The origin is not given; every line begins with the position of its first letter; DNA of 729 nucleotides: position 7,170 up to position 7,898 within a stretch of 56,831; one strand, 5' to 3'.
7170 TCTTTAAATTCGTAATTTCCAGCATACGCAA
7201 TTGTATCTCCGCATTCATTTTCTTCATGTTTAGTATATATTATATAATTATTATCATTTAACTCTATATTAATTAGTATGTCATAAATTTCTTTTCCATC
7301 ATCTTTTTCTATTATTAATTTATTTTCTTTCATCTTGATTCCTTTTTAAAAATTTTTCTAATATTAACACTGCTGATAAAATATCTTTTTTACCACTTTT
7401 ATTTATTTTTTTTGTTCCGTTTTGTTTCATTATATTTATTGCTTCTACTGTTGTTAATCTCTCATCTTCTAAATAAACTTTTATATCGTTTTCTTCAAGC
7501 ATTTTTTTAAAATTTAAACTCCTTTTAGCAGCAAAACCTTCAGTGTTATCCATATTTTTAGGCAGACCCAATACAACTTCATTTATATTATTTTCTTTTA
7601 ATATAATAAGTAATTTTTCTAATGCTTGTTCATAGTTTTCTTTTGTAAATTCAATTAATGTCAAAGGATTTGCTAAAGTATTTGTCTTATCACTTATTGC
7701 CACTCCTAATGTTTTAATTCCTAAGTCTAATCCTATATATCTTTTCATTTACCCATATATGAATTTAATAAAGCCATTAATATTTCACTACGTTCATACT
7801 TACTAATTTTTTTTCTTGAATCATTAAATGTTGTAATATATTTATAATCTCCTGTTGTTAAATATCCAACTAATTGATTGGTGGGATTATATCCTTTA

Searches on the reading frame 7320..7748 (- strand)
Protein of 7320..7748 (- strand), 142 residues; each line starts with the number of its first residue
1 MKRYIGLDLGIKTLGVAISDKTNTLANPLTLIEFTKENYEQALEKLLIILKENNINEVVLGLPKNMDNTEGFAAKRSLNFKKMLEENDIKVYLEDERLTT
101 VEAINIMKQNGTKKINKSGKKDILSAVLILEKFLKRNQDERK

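Call 29: search_protein_families(library=pfam, proteins=[window:7320-7748:-], max_evalue=0.00001)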
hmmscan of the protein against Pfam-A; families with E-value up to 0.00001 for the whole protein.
window:7320-7748:- (142 aa): 1 family
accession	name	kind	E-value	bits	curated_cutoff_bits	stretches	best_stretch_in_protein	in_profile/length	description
PF03652.20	RuvX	-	4.4e-36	124.6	29.2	1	3-135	2-133/134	Holliday junction resolvase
